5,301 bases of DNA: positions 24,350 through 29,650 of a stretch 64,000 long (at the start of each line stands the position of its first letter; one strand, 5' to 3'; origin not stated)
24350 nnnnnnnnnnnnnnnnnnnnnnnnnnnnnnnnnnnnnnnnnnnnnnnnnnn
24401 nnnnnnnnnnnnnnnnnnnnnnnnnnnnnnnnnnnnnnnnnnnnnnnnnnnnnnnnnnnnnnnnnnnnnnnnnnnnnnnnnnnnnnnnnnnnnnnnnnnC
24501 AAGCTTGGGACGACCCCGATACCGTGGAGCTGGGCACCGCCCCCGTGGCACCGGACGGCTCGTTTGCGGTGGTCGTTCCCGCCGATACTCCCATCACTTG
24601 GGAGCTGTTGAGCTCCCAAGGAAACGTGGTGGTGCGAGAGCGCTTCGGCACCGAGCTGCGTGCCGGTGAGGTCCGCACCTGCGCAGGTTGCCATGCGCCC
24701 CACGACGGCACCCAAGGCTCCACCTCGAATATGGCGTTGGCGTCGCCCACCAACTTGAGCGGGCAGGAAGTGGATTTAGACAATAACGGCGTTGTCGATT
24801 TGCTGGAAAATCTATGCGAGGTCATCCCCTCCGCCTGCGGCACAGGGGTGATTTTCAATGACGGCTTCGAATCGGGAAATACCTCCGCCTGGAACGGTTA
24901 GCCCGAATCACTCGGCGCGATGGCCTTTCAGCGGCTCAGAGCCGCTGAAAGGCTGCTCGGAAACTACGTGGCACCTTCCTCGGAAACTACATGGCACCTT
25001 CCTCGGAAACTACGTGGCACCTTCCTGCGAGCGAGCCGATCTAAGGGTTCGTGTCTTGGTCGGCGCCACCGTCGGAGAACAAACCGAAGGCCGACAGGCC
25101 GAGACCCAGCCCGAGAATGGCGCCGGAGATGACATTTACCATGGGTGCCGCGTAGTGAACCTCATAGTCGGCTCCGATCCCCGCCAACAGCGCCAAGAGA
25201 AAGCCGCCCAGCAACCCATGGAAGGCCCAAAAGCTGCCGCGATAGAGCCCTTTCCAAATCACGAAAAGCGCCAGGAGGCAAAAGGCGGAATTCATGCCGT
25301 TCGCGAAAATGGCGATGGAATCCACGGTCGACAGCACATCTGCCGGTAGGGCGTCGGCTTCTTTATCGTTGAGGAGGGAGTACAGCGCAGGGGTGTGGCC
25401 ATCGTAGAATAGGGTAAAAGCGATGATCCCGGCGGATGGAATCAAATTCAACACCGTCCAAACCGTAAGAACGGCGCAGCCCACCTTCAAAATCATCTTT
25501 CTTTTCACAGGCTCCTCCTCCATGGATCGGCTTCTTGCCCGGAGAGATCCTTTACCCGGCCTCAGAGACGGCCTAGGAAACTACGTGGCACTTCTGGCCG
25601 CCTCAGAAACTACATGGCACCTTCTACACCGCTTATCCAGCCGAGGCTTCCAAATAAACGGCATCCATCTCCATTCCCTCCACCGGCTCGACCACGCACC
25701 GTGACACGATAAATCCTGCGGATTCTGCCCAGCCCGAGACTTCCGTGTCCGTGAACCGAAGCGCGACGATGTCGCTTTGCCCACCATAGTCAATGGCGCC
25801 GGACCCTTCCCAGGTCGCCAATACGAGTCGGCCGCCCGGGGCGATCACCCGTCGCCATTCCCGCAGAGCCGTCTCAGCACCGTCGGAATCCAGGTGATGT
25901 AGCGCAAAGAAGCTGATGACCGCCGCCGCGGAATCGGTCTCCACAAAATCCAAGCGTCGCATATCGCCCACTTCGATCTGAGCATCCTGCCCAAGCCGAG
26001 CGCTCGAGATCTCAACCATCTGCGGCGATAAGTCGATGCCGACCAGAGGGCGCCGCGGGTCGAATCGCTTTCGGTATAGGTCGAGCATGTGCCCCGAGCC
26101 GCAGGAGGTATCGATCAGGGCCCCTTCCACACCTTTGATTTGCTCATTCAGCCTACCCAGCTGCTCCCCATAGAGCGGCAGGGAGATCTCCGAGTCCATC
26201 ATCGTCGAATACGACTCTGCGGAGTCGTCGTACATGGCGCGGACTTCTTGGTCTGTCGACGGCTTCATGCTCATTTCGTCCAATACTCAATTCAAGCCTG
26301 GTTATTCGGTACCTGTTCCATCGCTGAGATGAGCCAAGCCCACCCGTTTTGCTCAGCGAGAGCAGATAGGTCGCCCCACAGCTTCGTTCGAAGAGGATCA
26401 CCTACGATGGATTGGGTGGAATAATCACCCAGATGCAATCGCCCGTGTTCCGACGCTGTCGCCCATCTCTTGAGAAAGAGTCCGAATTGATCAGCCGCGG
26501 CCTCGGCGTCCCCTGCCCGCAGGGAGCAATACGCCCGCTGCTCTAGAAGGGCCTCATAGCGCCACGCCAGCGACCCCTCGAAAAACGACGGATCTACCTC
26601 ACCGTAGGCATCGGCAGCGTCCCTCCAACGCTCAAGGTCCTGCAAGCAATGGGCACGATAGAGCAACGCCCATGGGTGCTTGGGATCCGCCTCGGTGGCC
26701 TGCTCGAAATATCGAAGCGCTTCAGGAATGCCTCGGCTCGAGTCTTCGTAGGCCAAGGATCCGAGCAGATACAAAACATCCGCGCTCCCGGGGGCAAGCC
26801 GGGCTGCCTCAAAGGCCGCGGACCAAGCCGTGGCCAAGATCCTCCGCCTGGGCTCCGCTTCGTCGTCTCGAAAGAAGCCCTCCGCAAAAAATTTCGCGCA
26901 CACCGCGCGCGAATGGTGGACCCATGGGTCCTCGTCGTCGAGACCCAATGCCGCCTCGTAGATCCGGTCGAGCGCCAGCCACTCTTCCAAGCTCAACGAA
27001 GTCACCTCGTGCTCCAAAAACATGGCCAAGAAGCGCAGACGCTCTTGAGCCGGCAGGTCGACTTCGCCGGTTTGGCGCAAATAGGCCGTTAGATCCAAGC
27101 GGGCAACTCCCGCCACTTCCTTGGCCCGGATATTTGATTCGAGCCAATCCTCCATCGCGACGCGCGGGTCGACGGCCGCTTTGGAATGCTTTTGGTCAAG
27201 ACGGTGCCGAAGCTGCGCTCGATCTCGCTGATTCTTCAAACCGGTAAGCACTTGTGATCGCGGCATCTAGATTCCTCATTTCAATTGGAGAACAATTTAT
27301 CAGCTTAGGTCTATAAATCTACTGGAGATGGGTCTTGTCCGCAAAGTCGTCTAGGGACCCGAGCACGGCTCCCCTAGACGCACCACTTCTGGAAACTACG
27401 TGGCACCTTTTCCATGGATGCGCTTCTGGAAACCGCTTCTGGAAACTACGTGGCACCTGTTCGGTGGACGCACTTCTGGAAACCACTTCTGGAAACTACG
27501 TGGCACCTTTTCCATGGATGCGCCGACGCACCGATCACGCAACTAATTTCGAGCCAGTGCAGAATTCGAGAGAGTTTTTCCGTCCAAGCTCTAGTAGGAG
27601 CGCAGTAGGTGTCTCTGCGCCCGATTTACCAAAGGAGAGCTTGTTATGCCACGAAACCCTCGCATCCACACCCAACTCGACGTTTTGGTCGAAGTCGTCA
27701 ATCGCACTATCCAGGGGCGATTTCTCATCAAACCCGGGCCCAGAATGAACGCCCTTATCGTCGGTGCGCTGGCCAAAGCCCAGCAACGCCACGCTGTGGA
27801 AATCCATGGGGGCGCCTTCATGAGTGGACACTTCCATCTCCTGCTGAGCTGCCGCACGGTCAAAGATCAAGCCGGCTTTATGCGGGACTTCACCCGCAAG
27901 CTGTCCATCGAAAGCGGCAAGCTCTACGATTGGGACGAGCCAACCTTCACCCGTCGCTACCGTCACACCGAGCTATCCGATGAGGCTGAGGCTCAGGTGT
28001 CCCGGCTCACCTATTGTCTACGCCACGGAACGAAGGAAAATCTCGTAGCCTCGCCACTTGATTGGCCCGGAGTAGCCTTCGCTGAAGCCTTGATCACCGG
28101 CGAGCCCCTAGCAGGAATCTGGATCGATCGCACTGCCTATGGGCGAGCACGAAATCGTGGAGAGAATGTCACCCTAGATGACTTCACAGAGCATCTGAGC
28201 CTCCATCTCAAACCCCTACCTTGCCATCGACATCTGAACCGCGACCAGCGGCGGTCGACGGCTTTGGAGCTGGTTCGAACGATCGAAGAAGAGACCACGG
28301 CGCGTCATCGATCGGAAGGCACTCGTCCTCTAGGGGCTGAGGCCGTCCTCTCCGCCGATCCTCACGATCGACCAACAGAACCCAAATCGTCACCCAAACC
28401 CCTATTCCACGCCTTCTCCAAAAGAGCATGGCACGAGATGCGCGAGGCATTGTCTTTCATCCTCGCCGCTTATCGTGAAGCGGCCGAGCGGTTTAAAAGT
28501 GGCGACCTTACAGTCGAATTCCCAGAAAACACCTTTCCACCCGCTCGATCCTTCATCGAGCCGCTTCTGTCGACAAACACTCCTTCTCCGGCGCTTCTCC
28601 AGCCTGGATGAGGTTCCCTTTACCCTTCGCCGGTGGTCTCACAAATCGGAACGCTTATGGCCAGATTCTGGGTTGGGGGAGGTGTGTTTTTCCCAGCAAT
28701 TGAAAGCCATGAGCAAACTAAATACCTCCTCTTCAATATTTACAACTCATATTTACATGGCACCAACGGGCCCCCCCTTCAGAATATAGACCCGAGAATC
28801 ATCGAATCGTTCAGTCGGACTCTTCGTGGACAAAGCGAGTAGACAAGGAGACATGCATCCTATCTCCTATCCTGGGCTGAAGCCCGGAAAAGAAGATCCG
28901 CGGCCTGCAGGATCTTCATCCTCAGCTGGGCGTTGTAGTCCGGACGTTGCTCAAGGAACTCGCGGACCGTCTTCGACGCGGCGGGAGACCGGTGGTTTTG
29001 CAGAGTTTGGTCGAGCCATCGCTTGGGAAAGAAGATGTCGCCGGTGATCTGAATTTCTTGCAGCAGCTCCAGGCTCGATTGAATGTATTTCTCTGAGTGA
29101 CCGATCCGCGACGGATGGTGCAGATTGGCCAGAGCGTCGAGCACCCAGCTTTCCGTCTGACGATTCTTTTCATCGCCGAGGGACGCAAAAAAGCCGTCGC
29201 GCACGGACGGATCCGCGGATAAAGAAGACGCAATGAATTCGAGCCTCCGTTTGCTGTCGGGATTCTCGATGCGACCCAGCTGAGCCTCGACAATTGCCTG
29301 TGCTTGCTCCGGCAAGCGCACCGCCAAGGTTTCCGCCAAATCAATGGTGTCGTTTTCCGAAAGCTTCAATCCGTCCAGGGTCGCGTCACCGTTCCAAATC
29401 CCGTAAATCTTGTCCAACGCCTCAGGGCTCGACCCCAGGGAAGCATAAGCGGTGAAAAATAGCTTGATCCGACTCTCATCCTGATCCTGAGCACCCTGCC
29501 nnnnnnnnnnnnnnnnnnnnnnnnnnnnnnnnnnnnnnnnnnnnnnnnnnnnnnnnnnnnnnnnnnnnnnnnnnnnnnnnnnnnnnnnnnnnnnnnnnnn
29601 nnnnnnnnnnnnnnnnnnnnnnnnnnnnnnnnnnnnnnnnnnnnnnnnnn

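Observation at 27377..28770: RAYT-like HUH transposase gene sitting directly behind one of the repeat arrays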

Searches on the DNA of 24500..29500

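Call 26: search_rna_families(source=window, start=24500, end=29500, threshold=evalue, max_evalue=1)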
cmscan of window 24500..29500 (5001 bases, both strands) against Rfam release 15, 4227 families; matches with E-value up to 1: 1.
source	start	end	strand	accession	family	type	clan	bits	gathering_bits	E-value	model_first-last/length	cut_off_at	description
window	24913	24952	+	RF03006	M23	Gene; sRNA;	-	24.9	41.2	0.14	1-53/53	no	M23 RNA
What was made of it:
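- Tried and rejected: Rfam found nothing in 24500-29500 except a sub-threshold M23 hit (call 26).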

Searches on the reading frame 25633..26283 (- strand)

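Call 41: search_protein_families(library=pfam, proteins=[window:25633-26283:-], max_evalue=0.001)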
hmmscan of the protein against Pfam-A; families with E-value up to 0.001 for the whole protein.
window:25633-26283:- (216 aa): 6 families
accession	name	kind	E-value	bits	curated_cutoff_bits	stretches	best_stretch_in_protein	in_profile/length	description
PF13649.12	Methyltransf_25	-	2.2e-17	64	27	1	58-151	3-97/97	Methyltransferase domain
PF08241.18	Methyltransf_11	-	3e-16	60.2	21.2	1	58-155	2-95/95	Methyltransferase domain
PF08242.18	Methyltransf_12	-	7e-12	46.4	30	1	58-153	2-98/98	Methyltransferase domain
PF13489.12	Methyltransf_23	-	8e-10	39.1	27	1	51-162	21-123/164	Methyltransferase domain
PF01209.24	Ubie_methyltran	-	7.9e-09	35.6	20.1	1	9-155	4-151/233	ubiE/COQ5 methyltransferase family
PF13847.12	Methyltransf_31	-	4.1e-07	30.2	27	1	55-158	6-112/145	Methyltransferase domain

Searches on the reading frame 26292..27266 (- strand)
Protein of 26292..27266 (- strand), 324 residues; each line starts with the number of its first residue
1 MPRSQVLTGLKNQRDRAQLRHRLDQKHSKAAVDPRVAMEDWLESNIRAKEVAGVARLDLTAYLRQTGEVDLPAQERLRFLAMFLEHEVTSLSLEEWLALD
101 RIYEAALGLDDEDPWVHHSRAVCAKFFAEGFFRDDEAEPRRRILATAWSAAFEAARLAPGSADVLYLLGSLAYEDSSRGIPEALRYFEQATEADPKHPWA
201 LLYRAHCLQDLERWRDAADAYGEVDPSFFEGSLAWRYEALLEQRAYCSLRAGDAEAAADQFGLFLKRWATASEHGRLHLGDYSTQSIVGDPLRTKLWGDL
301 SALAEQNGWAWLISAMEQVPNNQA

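Call 41: search_protein_families(library=pfam, proteins=[window:26292-27266:-], max_evalue=0.001)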
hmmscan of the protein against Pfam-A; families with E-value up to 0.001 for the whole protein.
window:26292-27266:- (324 aa): 3 families
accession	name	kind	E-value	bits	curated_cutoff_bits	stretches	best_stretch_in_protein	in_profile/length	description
PF13431.12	TPR_17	-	4.2e-07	30.2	24.4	0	186-217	1-32/34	Tetratricopeptide repeat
PF14559.12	TPR_19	-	1.7e-05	25.5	25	1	182-226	9-53/68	Tetratricopeptide repeat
PF12895.13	ANAPC3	-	5.9e-05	23.7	27.2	1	150-223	8-81/82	Anaphase-promoting complex, cyclosome, subunit 3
